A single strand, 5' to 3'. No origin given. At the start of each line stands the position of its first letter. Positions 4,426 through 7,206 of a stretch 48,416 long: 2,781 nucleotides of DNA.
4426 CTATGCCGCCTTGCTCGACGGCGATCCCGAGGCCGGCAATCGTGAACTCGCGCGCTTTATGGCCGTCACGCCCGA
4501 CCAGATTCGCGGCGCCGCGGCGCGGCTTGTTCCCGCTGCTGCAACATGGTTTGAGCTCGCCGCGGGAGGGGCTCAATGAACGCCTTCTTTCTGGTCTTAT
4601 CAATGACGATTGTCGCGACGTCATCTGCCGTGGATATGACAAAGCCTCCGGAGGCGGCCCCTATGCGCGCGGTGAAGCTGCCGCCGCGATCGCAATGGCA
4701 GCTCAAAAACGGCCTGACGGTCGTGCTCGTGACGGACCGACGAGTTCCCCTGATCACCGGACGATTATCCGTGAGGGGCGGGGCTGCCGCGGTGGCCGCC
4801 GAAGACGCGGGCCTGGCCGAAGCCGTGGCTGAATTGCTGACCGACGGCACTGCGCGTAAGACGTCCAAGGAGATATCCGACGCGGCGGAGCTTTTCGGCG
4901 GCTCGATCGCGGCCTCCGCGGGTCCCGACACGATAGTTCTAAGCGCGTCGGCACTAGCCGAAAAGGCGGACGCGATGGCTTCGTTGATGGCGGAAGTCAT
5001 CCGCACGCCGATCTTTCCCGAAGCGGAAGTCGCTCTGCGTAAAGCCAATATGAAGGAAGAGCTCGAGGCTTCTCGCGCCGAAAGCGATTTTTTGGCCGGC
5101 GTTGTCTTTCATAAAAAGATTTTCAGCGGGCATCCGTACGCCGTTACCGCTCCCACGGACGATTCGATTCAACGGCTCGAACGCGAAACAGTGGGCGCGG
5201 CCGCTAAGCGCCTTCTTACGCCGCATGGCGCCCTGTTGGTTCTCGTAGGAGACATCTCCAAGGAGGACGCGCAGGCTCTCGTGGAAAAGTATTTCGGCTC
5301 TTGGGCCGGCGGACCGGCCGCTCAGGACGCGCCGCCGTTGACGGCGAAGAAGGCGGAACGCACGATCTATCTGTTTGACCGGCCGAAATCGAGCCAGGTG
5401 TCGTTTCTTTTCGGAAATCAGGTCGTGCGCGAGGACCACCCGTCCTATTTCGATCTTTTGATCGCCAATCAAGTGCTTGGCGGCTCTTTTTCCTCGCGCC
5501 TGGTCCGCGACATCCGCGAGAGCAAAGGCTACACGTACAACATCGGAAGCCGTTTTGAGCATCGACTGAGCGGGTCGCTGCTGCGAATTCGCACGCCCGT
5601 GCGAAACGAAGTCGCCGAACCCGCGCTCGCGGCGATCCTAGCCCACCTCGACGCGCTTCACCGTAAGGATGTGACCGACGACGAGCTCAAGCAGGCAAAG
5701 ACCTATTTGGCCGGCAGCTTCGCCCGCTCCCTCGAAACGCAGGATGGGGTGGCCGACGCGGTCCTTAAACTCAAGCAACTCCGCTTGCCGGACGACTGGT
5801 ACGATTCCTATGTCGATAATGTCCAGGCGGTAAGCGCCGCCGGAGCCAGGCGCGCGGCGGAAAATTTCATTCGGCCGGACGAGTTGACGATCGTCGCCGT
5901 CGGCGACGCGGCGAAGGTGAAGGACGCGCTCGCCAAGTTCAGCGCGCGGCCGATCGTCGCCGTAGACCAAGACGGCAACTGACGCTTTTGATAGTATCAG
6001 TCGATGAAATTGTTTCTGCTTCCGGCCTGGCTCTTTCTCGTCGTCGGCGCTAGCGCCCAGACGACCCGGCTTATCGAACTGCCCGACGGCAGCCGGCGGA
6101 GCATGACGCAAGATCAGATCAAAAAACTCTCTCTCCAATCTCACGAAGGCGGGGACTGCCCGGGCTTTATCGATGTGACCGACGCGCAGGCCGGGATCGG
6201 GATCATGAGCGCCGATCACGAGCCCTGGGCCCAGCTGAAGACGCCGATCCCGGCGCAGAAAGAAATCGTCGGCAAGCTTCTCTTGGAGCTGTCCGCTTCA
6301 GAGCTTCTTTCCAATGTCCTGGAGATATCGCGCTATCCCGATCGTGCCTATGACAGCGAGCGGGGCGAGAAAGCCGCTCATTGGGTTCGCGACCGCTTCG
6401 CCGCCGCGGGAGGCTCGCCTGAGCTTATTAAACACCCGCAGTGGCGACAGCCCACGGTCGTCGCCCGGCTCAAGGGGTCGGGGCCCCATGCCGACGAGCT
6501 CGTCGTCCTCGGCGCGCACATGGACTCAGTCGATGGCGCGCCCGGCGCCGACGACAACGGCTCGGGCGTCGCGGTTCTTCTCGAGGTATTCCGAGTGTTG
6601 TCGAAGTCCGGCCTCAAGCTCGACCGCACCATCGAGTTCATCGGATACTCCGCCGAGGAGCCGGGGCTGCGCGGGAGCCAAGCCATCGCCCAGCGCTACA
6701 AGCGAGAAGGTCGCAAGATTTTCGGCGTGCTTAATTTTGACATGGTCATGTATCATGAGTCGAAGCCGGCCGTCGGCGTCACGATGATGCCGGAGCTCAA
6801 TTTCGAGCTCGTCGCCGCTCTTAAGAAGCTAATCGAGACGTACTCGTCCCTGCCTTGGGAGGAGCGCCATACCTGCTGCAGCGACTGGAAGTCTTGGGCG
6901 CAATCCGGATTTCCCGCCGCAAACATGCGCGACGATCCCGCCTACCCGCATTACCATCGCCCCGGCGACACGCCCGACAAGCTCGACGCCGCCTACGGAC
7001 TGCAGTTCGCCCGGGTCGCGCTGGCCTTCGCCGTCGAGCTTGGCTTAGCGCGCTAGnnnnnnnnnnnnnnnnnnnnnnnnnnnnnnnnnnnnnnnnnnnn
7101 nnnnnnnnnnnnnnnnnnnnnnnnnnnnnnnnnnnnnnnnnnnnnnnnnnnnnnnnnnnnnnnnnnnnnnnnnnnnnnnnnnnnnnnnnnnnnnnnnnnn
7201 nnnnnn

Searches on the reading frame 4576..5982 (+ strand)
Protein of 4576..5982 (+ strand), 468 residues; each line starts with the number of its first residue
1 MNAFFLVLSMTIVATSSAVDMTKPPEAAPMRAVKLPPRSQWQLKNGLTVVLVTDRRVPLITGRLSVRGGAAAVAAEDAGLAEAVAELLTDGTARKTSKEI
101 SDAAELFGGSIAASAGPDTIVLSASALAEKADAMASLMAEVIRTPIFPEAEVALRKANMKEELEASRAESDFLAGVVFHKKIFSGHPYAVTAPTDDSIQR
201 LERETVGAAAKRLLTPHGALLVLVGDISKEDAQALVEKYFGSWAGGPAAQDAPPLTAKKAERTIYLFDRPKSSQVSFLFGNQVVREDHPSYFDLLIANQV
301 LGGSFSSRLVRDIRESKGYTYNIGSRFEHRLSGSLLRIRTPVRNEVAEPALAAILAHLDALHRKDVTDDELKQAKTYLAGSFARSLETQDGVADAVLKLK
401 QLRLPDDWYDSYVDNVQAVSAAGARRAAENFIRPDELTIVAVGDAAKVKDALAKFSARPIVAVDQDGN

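Call 114: search_protein_families(library=pfam, proteins=[window:4576-5982:+], max_evalue=0.00001)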
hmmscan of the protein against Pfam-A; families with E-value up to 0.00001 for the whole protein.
window:4576-5982:+ (468 aa): 2 families
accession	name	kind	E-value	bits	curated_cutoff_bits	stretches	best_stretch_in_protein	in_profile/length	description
PF05193.26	Peptidase_M16_C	-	8e-29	101.2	23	1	202-377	3-180/181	Peptidase M16 inactive domain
PF00675.25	Peptidase_M16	-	8.8e-11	42.4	22.3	1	51-185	4-138/149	Insulinase (Peptidase family M16)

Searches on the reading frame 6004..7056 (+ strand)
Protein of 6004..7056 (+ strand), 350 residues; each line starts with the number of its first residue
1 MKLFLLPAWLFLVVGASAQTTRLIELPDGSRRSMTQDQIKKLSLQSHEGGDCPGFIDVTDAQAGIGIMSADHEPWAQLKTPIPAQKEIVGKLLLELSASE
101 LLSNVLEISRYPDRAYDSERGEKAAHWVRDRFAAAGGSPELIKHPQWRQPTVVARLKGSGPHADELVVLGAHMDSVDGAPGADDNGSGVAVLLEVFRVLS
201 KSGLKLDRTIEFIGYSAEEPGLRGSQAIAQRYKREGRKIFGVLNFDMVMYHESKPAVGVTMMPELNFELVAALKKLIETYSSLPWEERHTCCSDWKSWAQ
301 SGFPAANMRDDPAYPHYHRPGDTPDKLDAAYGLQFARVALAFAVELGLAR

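Call 114: search_protein_families(library=pfam, proteins=[window:6004-7056:+], max_evalue=0.00001)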
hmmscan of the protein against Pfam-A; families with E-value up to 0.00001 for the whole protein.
window:6004-7056:+ (350 aa): 2 families
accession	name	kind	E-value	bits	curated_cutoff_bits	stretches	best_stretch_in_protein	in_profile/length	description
PF04389.22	Peptidase_M28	-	9.2e-43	146.7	21.3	1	152-342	2-192/193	Peptidase family M28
PF01546.33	Peptidase_M20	-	1.4e-09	38.6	24.6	1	169-247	2-100/206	Peptidase family M20/M25/M40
